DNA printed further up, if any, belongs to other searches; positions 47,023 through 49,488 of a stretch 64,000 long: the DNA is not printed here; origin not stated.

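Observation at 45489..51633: Acetylene-hydratase-like tungstoenzyme lacking Asp13, with its own Fe-S partner, MFS and tungstate importer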

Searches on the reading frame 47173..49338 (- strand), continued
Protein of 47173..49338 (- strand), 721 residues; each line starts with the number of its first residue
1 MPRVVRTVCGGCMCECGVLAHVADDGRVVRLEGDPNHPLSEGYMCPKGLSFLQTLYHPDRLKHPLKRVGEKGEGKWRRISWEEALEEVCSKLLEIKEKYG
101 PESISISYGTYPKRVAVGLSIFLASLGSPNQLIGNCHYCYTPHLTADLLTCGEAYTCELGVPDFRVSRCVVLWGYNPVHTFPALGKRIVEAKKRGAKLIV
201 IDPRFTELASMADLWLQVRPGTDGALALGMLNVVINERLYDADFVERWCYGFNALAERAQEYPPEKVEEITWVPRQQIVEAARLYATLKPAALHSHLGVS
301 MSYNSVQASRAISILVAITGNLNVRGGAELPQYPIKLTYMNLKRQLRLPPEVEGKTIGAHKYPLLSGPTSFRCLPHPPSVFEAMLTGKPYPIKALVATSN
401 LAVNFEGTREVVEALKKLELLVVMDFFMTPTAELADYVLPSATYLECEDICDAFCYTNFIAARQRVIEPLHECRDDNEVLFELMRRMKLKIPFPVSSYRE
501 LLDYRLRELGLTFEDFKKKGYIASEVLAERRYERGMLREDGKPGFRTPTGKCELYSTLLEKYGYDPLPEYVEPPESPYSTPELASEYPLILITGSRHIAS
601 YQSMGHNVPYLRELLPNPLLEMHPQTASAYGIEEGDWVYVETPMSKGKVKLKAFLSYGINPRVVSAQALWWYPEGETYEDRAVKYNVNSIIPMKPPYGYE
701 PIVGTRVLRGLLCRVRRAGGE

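Call 22: find_encoding_contigs(protein=P0006, flank=8000, max_places=2)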
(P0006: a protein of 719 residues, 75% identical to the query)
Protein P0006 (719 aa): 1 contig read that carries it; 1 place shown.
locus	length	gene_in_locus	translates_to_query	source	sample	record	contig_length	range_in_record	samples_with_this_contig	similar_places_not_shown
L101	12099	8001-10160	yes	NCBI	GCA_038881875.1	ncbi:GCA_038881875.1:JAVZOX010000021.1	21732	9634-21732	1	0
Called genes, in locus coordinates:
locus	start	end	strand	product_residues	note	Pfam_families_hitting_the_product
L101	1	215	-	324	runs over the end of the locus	PF01032:FecCD, PF00950:ABC-3 (weak)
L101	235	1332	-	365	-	PF01497:Peripla_BP_2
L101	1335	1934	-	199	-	PF02663:FmdE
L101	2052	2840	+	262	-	PF13938:DUF4213, PF04016:DUF364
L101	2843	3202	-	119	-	PF00126:HTH_1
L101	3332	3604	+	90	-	-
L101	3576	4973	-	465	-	PF23545:Zn_ribbon_HMPTM, PF04055:Radical_SAM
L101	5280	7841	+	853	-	PF04879:Molybdop_Fe4S4, PF00384:Molybdopterin, PF01568:Molydop_binding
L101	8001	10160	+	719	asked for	PF04879:Molybdop_Fe4S4, PF00384:Molybdopterin, PF01568:Molydop_binding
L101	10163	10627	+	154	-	PF13237:Fer4_10 (weak), PF13247:Fer4_11, PF14697:Fer4_21, PF12838:Fer4_7 (weak), PF13187:Fer4_9 (weak), PF25160:LdpA_Fe-S-bd, PF00037:Fer4, PF12837:Fer4_6, +1 more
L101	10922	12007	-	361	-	PF13183:Fer4_8, PF13187:Fer4_9 (weak), PF13534:Fer4_17, PF02754:CCG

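Call 23: find_encoding_contigs(protein=P0009, flank=8000, max_places=2)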
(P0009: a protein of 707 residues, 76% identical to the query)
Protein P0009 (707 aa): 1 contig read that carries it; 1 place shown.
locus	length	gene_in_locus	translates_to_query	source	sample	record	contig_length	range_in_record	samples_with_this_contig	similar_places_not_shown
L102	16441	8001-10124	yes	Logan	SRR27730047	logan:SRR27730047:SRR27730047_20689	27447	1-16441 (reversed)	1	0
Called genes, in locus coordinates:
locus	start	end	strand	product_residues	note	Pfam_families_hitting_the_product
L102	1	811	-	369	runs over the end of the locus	PF01497:Peripla_BP_2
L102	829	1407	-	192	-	PF02663:FmdE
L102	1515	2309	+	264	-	PF13938:DUF4213, PF04016:DUF364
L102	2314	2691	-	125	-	PF00126:HTH_1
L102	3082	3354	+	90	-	-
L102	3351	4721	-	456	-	PF23545:Zn_ribbon_HMPTM, PF04055:Radical_SAM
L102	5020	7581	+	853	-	PF04879:Molybdop_Fe4S4 (weak), PF00384:Molybdopterin, PF01568:Molydop_binding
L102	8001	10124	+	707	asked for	PF04879:Molybdop_Fe4S4, PF00384:Molybdopterin, PF01568:Molydop_binding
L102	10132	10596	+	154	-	PF12797:Fer4_2 (faint), PF12838:Fer4_7, PF13187:Fer4_9 (weak), PF13247:Fer4_11, PF14697:Fer4_21 (weak), PF25160:LdpA_Fe-S-bd (weak), PF00037:Fer4 (weak), PF12837:Fer4_6 (weak), +3 more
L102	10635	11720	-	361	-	PF13183:Fer4_8, PF13187:Fer4_9 (weak), PF13534:Fer4_17, PF02754:CCG (weak)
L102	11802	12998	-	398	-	PF01136:Peptidase_U32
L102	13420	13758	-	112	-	PF05899:Cupin_3 (weak), PF07883:Cupin_2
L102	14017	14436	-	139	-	PF00571:CBS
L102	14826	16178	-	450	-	PF12679:ABC2_membrane_2, PF12698:ABC2_membrane_3, PF01061:ABC2_membrane (weak), PF12730:ABC2_membrane_4 (weak)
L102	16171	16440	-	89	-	?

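Call 24: find_encoding_contigs(protein=P0004, flank=8000, max_places=3)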
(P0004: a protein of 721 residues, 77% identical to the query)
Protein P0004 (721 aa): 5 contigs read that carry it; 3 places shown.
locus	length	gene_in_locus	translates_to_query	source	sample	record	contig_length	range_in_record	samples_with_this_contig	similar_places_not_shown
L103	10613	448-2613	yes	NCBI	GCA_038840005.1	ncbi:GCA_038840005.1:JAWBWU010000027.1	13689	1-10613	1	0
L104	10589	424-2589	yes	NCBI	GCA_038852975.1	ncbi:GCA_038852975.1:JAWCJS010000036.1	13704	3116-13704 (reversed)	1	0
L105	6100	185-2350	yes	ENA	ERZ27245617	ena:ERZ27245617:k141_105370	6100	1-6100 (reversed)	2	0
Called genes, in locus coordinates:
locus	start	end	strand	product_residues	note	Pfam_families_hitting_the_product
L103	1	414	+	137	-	PF01568:Molydop_binding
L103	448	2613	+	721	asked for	PF04879:Molybdop_Fe4S4, PF00384:Molybdopterin, PF01568:Molydop_binding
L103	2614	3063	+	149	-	PF12837:Fer4_6 (faint), PF12838:Fer4_7, PF13187:Fer4_9 (weak), PF13247:Fer4_11, PF14697:Fer4_21 (weak), PF13187:Fer4_9, PF12797:Fer4_2 (weak), PF00037:Fer4 (weak), +3 more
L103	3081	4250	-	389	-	PF03825:Nuc_H_symport, PF07690:MFS_1, PF06779:MFS_4, PF07690:MFS_1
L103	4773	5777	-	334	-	PF03972:MmgE_PrpD_N, PF19305:MmgE_PrpD_C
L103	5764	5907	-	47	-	-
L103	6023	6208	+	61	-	-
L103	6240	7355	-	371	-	PF27229:SSO2105_N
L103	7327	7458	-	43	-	-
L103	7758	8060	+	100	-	PF03328:HpcH_HpaI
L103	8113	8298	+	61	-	-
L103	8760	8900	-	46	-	-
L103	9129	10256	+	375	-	PF02687:FtsX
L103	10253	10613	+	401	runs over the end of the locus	PF12704:MacB_PCD, PF02687:FtsX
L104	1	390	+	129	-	PF01568:Molydop_binding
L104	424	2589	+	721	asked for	PF04879:Molybdop_Fe4S4, PF00384:Molybdopterin, PF01568:Molydop_binding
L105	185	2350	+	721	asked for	PF04879:Molybdop_Fe4S4, PF00384:Molybdopterin, PF01568:Molydop_binding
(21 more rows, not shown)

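Call 25: find_encoding_contigs(protein=P0012, flank=8000, max_places=2)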
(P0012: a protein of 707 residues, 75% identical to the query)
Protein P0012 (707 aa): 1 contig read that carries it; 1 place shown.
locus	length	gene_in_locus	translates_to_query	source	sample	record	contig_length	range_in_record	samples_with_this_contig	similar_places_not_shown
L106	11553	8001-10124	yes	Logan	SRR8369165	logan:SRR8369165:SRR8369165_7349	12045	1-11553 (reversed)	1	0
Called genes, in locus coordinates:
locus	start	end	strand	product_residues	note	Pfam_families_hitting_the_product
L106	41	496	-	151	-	PF06935:DUF1284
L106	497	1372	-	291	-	PF02754:CCG (weak)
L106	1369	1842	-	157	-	PF13183:Fer4_8, PF13187:Fer4_9, PF13534:Fer4_17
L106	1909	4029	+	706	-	PF04879:Molybdop_Fe4S4, PF00384:Molybdopterin, PF01568:Molydop_binding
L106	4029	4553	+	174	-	PF13187:Fer4_9 (faint), PF13237:Fer4_10 (faint), PF13247:Fer4_11, PF14697:Fer4_21, PF12838:Fer4_7, PF12797:Fer4_2 (weak), PF12837:Fer4_6 (weak), PF00037:Fer4, +3 more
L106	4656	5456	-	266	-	PF02353:CMAS, PF01209:Ubie_methyltran, PF13489:Methyltransf_23, PF13847:Methyltransf_31, PF08241:Methyltransf_11, PF08242:Methyltransf_12, PF13649:Methyltransf_25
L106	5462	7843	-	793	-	PF01946:Thi4 (weak), PF07992:Pyr_redox_2 (weak), PF01266:DAO, PF12831:FAD_oxidored, PF13237:Fer4_10, PF12838:Fer4_7, PF13237:Fer4_10, PF02662:FlpD, +17 more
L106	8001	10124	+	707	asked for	PF04879:Molybdop_Fe4S4, PF00384:Molybdopterin, PF01568:Molydop_binding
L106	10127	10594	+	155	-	PF12797:Fer4_2 (faint), PF14697:Fer4_21 (faint), PF25160:LdpA_Fe-S-bd (faint), PF12837:Fer4_6 (faint), PF12838:Fer4_7 (weak), PF13187:Fer4_9 (weak), PF13247:Fer4_11, PF00037:Fer4 (weak)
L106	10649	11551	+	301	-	?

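Call 26: find_encoding_contigs(protein=P0003, flank=8000, max_places=2)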
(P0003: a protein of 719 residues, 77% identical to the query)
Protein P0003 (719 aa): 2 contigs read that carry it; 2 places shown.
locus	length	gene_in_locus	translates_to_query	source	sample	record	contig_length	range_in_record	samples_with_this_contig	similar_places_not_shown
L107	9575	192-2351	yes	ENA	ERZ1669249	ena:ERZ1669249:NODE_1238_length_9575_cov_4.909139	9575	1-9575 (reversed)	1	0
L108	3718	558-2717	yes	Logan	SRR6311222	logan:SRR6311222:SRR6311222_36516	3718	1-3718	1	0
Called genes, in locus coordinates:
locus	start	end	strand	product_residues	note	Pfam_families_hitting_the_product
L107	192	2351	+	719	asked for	PF04879:Molybdop_Fe4S4, PF00384:Molybdopterin, PF01568:Molydop_binding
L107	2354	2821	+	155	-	PF12797:Fer4_2 (faint), PF12838:Fer4_7, PF13187:Fer4_9 (weak), PF13247:Fer4_11, PF14697:Fer4_21 (weak), PF25160:LdpA_Fe-S-bd (weak), PF00037:Fer4 (weak), PF12837:Fer4_6 (weak), +3 more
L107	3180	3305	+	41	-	-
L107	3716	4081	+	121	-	PF00126:HTH_1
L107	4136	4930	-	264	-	PF13938:DUF4213, PF04016:DUF364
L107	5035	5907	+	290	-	PF01547:SBP_bac_1, PF13531:SBP_bac_11, PF12974:Phosphonate-bd (faint)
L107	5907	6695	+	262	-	PF00528:BPD_transp_1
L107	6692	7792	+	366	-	PF00005:ABC_tran, PF13304:AAA_21 (faint), PF03459:TOBE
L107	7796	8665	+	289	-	PF13531:SBP_bac_11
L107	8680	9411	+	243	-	PF04016:DUF364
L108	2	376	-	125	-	?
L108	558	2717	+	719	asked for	PF04879:Molybdop_Fe4S4, PF00384:Molybdopterin, PF01568:Molydop_binding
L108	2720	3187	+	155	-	PF12797:Fer4_2 (faint), PF12838:Fer4_7, PF13187:Fer4_9 (weak), PF13247:Fer4_11, PF14697:Fer4_21 (weak), PF25160:LdpA_Fe-S-bd (weak), PF00037:Fer4 (weak), PF12837:Fer4_6 (weak), +3 more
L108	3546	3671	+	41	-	-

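Call 27: find_encoding_contigs(protein=P0011, flank=8000, max_places=2)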
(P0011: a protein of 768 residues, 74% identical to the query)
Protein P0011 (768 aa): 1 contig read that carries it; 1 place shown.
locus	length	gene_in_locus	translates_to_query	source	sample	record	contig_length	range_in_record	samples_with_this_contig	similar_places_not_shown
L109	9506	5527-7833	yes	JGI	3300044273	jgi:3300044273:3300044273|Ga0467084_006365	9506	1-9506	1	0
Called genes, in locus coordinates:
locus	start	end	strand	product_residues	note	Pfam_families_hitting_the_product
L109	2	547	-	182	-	?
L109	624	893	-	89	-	PF12838:Fer4_7 (faint), PF12837:Fer4_6 (faint), PF13237:Fer4_10 (faint), PF13183:Fer4_8 (weak), PF13187:Fer4_9, PF00037:Fer4 (weak)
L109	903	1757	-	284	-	PF12837:Fer4_6 (faint), PF12838:Fer4_7, PF13187:Fer4_9, PF13237:Fer4_10 (weak), PF14697:Fer4_21, PF00037:Fer4 (weak), PF12797:Fer4_2 (weak)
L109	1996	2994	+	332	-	-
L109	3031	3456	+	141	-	PF01398:JAB (weak), PF14464:Prok-JAB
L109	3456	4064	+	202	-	PF01810:LysE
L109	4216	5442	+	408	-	PF07690:MFS_1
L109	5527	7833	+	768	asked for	PF04879:Molybdop_Fe4S4, PF00384:Molybdopterin, PF01568:Molydop_binding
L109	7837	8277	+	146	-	PF12797:Fer4_2 (faint), PF13237:Fer4_10 (faint), PF12837:Fer4_6 (faint), PF12838:Fer4_7 (weak), PF13247:Fer4_11, PF14697:Fer4_21 (weak), PF25160:LdpA_Fe-S-bd (weak), PF00037:Fer4 (weak), +1 more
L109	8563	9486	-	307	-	-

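Call 36: find_encoding_contigs(protein=P0025, flank=8000, max_places=1)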
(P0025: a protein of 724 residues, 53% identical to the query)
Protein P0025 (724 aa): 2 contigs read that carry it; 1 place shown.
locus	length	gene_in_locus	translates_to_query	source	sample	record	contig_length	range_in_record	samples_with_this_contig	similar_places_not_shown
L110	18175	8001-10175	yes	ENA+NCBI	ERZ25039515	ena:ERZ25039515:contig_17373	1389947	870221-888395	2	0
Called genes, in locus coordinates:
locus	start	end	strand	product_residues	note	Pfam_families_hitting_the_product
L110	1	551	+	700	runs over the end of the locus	PF04879:Molybdop_Fe4S4, PF00384:Molybdopterin, PF01568:Molydop_binding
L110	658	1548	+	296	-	-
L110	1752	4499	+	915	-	PF02743:dCache_1, PF08448:PAS_4, PF13426:PAS_9, PF00989:PAS, PF13426:PAS_9, PF00989:PAS, PF08447:PAS_3, PF13426:PAS_9, +6 more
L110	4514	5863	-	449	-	PF12832:MFS_1_like (faint), PF07690:MFS_1, PF11700:ATG22, PF00083:Sugar_tr (weak), PF07690:MFS_1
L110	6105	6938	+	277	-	PF02129:Peptidase_S15 (faint), PF12146:Hydrolase_4, PF00561:Abhydrolase_1, PF12697:Abhydrolase_6, PF20408:Abhydrolase_11 (weak), PF02230:Abhydrolase_2 (faint)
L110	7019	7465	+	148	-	PF01042:Ribonuc_L-PSP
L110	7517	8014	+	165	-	PF13187:Fer4_9 (weak), PF13247:Fer4_11, PF14697:Fer4_21 (weak), PF12838:Fer4_7 (weak), PF13187:Fer4_9 (weak), PF25160:LdpA_Fe-S-bd, PF00037:Fer4, PF12797:Fer4_2 (weak), +2 more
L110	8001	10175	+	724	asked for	PF04879:Molybdop_Fe4S4, PF00384:Molybdopterin, PF01568:Molydop_binding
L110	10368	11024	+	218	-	PF00571:CBS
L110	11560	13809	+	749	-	PF04879:Molybdop_Fe4S4, PF00384:Molybdopterin, PF01568:Molydop_binding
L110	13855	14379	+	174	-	PF13187:Fer4_9 (weak), PF13237:Fer4_10 (weak), PF13247:Fer4_11, PF12838:Fer4_7, PF13187:Fer4_9 (weak), PF14697:Fer4_21 (weak), PF25160:LdpA_Fe-S-bd, PF00037:Fer4 (weak), +5 more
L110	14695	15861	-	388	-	PF00070:Pyr_redox (faint), PF01134:GIDA (faint), PF01266:DAO (weak), PF01494:FAD_binding_3, PF03486:HI0933_like (faint), PF04820:Trp_halogenase (faint), PF05834:Lycopene_cycl (weak), PF13450:NAD_binding_8 (weak), +2 more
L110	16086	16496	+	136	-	-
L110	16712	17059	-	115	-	PF02311:AraC_binding, PF07883:Cupin_2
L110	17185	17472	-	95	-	-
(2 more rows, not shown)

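Call 37: find_encoding_contigs(protein=P0018, flank=8000, max_places=1)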
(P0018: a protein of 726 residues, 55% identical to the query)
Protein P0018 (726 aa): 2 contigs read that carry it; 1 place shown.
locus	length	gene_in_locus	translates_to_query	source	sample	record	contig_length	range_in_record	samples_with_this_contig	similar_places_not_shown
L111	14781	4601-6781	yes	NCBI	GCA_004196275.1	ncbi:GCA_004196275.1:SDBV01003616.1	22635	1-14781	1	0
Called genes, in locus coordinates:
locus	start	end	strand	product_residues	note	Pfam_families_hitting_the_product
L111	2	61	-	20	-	?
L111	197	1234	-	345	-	-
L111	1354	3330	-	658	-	PF00724:Oxidored_FMN, PF01262:AlaDh_PNT_C (faint), PF07992:Pyr_redox_2, PF12831:FAD_oxidored (weak), PF13450:NAD_binding_8 (weak), PF13738:Pyr_redox_3, PF00070:Pyr_redox, PF01266:DAO (weak), +7 more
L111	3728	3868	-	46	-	PF18930:DUF5679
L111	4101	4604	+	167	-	PF13187:Fer4_9 (weak), PF13247:Fer4_11, PF14697:Fer4_21, PF12838:Fer4_7, PF13187:Fer4_9 (weak), PF25160:LdpA_Fe-S-bd, PF12797:Fer4_2 (weak), PF00037:Fer4, +2 more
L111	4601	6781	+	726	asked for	PF04879:Molybdop_Fe4S4, PF00384:Molybdopterin, PF01568:Molydop_binding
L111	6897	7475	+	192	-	PF00483:NTP_transferase, PF01128:IspD, PF12804:NTP_transf_3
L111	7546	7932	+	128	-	PF00126:HTH_1 (weak)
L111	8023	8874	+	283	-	PF01547:SBP_bac_1, PF12974:Phosphonate-bd (weak), PF13531:SBP_bac_11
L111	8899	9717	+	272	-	PF00528:BPD_transp_1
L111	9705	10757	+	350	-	PF00005:ABC_tran, PF13304:AAA_21 (faint), PF03459:TOBE (faint)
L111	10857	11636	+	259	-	PF02625:XdhC_CoxI, PF13478:XdhC_C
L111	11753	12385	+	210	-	PF13483:Lactamase_B_3, PF12706:Lactamase_B_2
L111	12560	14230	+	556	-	-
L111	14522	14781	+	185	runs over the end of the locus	-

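Call 38: find_encoding_contigs(protein=P0015, flank=8000, max_places=1)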
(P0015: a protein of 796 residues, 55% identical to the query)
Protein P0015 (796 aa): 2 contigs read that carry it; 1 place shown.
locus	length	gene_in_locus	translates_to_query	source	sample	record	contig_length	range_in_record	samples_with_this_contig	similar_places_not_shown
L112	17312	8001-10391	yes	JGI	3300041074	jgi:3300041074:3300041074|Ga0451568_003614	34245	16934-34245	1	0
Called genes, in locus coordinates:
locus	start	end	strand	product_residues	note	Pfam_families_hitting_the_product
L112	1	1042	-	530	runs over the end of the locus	PF01645:Glu_synthase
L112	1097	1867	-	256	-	PF00977:His_biosynth, PF01207:Dus (faint), PF02581:TMP-TENI (faint), PF03060:NMO (faint), PF05690:ThiG (faint)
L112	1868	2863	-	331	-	PF08461:WHD_RNase_R, PF01995:NRD1_2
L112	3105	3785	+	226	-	PF00005:ABC_tran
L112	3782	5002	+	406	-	PF02687:FtsX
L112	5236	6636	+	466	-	PF00135:COesterase, PF20434:BD-FAE, PF07859:Abhydrolase_3 (faint)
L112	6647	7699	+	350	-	-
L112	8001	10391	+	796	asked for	PF13247:Fer4_11, PF04879:Molybdop_Fe4S4, PF00384:Molybdopterin, PF01568:Molydop_binding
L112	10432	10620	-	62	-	-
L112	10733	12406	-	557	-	PF01266:DAO (faint), PF07992:Pyr_redox_2, PF13450:NAD_binding_8 (faint), PF13738:Pyr_redox_3 (weak), PF00070:Pyr_redox, PF02852:Pyr_redox_dim, PF00581:Rhodanese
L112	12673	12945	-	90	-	PF10080:FtrD-like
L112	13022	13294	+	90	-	-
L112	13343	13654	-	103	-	-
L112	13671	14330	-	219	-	-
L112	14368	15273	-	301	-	PF00578:AhpC-TSA, PF08534:Redoxin (weak)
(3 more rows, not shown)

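Call 39: find_encoding_contigs(protein=P0022, flank=8000, max_places=1)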
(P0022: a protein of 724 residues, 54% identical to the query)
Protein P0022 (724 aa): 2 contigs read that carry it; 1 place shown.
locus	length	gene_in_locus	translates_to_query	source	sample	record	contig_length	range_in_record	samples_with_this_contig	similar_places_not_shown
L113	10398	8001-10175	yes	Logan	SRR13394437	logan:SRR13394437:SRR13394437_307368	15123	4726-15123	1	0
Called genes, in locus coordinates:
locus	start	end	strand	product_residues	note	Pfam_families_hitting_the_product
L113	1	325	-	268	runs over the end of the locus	PF01026:TatD_DNase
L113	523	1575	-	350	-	PF03480:DctP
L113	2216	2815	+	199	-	PF03551:PadR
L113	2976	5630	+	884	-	PF04879:Molybdop_Fe4S4 (weak), PF00384:Molybdopterin, PF01568:Molydop_binding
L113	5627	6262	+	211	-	PF12838:Fer4_7 (weak), PF13237:Fer4_10 (weak), PF13247:Fer4_11, PF12838:Fer4_7, PF13187:Fer4_9 (weak), PF25160:LdpA_Fe-S-bd (weak), PF00037:Fer4 (weak), PF13247:Fer4_11, +3 more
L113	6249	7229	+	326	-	PF03916:NrfD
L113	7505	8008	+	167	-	PF12797:Fer4_2 (faint), PF12837:Fer4_6 (faint), PF13187:Fer4_9 (weak), PF13247:Fer4_11, PF14697:Fer4_21 (weak), PF12838:Fer4_7 (weak), PF25160:LdpA_Fe-S-bd (weak), PF00037:Fer4 (weak), +1 more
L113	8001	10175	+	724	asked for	PF04879:Molybdop_Fe4S4, PF00384:Molybdopterin, PF01568:Molydop_binding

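Call 79: find_related_loci(query=A2, collection=metagenome_contigs, flank=8000)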
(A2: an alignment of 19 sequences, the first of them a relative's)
Query A2 (721 aa) in metagenome_contigs; peptide patterns used: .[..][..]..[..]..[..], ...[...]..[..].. (x = any residue, [..] = any of these).
600 stretches matched a pattern (row limit reached: there are more); 587 encode a relative of the query (tblastn E <= 1e-3); the best 80 are kept; 80 distinct loci.
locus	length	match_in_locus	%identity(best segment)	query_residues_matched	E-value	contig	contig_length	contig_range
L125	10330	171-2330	77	1-721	0e+0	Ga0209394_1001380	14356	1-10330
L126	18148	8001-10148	75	1-718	0e+0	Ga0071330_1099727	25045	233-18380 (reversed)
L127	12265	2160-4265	52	3-717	0e+0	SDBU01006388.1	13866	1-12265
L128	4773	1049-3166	49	3-717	0e+0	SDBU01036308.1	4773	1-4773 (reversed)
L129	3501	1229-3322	50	3-718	0e+0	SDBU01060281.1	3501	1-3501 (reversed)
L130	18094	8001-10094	51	3-715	0e+0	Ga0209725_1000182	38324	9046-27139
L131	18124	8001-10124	49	3-717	0e+0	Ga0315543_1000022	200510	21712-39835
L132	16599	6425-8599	48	3-717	0e+0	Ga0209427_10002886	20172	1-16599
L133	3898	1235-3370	50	1-720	0e+0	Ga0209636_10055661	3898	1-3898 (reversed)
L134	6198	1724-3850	49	1-715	0e+0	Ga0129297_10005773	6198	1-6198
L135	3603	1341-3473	49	3-721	0e+0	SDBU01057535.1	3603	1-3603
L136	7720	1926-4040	47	3-720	0e+0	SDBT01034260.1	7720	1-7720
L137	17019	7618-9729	49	1-717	0e+0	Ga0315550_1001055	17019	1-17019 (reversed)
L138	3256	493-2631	47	3-717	0e+0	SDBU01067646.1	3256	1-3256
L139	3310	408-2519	48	1-717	0e+0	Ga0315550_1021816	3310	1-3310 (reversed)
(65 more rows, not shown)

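Call 83: predict_structure(alignment_id=A1)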
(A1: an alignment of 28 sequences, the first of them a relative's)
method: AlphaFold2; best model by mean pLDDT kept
length: 721 residues; sequences in the alignment: 28
mean_pLDDT: 90.6   pTM: 0.92
mean pLDDT of the five models: 90.6, 89.8, 89.2, 88.0, 87.8
residues with pLDDT >= 90: 510; 70-90: 173; 50-70: 30; < 50: 8
segments of 3 or more residues with pLDDT < 50: 598-603
pLDDT, mean of each block of 10 residues (from residue 1): 88 85 95 91 86 91 96 92 98 98 88 78 96 87 93 84 90 83 89 97 92 96 96 98 97 98 98 98 97 77 90 96 90 67 89 96 92 92 97 94 90 97 92 96 93 78 95 95 97 94 90 94 77 90 94 97 96 92 96 65 62 85 97 97 90 95 89 80 90 90 89 88 36
secondary structure, 60 per line:
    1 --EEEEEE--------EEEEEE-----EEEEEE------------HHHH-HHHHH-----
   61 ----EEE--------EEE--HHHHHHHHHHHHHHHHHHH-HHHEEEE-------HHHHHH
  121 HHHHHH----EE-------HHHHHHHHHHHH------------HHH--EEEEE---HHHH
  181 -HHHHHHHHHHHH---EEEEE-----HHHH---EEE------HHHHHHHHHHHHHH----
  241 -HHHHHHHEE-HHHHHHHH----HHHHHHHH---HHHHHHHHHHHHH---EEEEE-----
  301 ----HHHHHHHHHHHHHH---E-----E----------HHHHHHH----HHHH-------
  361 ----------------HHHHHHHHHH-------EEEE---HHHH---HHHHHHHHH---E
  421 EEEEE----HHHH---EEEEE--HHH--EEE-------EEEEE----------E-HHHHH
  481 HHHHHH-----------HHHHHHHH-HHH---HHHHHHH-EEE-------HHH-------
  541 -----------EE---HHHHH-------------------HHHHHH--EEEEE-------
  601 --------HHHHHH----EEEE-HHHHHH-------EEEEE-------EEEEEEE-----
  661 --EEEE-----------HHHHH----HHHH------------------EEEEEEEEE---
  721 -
elements in order (helices of 4 or more, strands of 3 or more residues): E3-8 E17-22 E28-33 H46-49 H51-55 E65-67 E76-78 H81-99 E104-107 H115-126 H140-151 E169-173 H177-180 H182-193 E197-201 H207-210 E214-216 H223-236 H242-248 H252-259 H264-271 H275-287 E291-295 H305-318 H339-345 H350-353 H377-386 E394-397 H401-404 H408-416 E420-425 H430-433 E437-441 E449-451 E459-463 H476-486 H498-505 H513-519 E521-523 H557-561 H581-586 E589-593 H609-614 E619-622 H624-629 E637-641 E649-655 E663-666 H678-682 H687-690 E709-717
